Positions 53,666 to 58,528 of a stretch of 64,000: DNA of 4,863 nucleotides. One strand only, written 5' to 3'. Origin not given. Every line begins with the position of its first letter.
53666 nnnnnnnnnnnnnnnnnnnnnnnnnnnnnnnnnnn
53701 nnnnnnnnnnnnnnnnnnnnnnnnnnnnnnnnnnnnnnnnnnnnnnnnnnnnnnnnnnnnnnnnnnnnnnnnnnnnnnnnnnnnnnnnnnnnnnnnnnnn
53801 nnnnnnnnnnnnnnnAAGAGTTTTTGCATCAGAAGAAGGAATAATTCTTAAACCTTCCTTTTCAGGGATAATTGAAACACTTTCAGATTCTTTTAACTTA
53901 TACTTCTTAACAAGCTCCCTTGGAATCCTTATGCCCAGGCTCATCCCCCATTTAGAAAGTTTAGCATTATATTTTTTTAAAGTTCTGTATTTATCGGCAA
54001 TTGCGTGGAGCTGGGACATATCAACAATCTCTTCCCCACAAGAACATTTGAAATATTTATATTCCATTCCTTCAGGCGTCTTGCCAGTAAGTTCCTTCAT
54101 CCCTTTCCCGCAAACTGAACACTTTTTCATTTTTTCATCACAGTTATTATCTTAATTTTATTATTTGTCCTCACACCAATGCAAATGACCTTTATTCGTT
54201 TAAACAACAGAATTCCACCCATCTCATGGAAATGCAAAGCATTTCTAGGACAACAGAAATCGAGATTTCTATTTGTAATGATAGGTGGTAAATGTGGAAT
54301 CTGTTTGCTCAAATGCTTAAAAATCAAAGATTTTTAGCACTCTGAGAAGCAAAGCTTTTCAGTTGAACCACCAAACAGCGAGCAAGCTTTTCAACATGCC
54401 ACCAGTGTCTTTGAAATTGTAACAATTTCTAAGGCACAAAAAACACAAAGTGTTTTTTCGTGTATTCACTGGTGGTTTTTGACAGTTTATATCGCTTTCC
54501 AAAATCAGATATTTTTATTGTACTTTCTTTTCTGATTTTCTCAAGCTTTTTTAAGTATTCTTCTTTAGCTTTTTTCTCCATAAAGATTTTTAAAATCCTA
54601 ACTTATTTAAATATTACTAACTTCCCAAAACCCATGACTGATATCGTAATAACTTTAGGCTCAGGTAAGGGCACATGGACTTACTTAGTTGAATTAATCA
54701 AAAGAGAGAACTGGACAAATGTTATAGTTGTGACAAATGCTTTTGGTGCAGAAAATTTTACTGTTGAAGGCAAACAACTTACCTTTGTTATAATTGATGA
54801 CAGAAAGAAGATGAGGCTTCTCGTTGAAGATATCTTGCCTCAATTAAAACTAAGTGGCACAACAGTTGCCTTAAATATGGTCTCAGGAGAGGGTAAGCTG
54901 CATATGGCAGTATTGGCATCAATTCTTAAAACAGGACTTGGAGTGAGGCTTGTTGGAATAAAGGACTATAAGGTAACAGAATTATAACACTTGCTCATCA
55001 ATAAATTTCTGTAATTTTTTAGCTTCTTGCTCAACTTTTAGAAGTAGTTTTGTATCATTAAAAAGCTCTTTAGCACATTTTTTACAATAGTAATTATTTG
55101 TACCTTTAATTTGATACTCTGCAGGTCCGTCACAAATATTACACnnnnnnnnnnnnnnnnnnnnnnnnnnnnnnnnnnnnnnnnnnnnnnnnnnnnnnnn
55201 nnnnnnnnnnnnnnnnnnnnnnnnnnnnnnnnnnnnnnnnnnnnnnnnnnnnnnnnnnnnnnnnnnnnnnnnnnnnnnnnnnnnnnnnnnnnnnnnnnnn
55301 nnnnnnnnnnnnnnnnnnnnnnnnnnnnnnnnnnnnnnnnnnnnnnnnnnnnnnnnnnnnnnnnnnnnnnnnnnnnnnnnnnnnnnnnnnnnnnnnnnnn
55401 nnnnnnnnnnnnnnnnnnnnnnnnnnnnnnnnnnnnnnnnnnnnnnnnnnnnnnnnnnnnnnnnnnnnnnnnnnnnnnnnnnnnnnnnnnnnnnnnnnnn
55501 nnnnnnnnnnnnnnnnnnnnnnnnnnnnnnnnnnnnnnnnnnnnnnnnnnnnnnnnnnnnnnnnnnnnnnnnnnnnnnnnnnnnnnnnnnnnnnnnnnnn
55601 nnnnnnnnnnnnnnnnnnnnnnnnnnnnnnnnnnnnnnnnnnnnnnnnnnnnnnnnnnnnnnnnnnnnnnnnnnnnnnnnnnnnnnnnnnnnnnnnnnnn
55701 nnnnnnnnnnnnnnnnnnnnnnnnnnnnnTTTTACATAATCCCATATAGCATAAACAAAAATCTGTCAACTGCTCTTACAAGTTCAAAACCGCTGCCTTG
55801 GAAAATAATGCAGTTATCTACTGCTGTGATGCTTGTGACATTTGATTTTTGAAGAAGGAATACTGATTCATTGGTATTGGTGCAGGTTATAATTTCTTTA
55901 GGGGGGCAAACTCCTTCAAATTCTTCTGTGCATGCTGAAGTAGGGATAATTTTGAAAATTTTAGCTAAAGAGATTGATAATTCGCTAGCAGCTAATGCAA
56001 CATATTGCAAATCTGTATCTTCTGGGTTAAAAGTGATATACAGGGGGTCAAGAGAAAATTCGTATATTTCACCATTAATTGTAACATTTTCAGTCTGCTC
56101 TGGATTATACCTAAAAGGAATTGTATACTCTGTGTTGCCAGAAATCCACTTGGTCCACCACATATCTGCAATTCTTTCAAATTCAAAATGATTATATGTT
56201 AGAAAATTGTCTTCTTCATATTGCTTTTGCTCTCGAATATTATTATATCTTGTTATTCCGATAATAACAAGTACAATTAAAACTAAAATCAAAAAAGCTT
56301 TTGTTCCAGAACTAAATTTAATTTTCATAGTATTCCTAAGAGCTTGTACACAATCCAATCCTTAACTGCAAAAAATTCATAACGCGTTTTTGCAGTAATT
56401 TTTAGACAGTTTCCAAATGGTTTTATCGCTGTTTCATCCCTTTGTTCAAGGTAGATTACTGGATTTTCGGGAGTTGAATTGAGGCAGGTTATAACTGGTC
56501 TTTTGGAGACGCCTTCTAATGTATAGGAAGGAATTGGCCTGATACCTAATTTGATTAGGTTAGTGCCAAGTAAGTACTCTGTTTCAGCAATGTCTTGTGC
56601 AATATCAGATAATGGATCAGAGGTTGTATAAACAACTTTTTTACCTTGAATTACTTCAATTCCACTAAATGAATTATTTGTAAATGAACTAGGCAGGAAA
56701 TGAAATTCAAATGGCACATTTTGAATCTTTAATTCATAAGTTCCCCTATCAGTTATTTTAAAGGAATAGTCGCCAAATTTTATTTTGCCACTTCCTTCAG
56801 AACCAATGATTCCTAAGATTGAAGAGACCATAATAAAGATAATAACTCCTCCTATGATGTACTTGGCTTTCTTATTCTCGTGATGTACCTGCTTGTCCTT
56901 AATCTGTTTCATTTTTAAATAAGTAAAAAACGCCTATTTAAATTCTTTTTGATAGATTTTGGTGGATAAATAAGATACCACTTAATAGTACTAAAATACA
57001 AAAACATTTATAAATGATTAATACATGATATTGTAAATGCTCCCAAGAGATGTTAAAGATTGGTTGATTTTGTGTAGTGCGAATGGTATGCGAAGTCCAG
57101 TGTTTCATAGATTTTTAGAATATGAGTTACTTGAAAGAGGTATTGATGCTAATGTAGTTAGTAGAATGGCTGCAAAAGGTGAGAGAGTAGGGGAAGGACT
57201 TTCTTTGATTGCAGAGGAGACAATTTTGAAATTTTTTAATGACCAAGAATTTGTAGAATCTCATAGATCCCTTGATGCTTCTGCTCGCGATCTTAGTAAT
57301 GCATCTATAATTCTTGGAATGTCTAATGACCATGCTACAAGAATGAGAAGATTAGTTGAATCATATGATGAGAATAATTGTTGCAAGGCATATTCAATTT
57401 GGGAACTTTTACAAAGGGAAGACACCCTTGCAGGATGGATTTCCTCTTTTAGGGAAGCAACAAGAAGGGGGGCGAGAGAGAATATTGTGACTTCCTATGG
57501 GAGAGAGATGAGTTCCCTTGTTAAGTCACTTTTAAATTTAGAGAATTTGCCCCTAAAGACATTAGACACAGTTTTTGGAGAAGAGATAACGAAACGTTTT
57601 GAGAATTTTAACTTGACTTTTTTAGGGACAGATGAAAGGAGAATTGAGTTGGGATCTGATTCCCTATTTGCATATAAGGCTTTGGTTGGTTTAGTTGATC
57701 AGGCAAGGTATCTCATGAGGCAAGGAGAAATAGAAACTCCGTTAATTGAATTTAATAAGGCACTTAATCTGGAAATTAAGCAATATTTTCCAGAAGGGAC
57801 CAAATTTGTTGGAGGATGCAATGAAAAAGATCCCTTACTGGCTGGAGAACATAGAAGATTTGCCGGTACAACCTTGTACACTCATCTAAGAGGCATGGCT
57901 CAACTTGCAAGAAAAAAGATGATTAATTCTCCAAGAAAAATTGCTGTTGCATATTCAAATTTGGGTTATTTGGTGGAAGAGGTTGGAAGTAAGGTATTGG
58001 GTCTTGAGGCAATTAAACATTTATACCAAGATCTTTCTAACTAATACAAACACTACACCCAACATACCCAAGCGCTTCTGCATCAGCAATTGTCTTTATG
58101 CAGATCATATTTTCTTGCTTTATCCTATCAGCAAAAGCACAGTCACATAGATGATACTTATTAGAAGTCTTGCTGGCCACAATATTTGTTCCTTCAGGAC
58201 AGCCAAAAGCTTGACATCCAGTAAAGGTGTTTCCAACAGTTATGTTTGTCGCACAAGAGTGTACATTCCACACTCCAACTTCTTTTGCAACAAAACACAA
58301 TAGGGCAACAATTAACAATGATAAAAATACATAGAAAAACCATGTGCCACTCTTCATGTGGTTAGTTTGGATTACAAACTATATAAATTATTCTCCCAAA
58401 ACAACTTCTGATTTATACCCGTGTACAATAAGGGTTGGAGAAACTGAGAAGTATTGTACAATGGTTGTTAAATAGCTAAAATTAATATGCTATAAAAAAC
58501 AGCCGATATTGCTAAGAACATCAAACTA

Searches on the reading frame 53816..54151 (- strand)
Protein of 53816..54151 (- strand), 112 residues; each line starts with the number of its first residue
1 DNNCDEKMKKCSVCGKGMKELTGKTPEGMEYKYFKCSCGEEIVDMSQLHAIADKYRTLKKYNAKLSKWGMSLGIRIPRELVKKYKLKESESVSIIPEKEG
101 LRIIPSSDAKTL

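Call 77: search_protein_families(library=pfam, proteins=[window:53816-54151:-], max_evalue=0.01)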
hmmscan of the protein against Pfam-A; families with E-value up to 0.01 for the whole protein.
window:53816-54151:- (112 aa): 1 family
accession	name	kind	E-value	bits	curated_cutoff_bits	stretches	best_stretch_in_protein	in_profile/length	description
PF04014.23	MazE_antitoxin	-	2.3e-07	31.1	24.7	1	66-108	2-45/48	Antidote-toxin recognition MazE, bacterial antitoxin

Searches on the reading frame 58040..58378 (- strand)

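Call 77: search_protein_families(library=pfam, proteins=[window:58040-58378:-], max_evalue=0.01)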
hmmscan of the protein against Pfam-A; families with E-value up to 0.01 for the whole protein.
window:58040-58378:- (113 aa): 1 family
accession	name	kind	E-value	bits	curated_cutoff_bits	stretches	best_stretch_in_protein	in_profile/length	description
PF02805.21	Ada_Zn_binding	-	0.0011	19.4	23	1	63-111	15-62/65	Metal binding domain of Ada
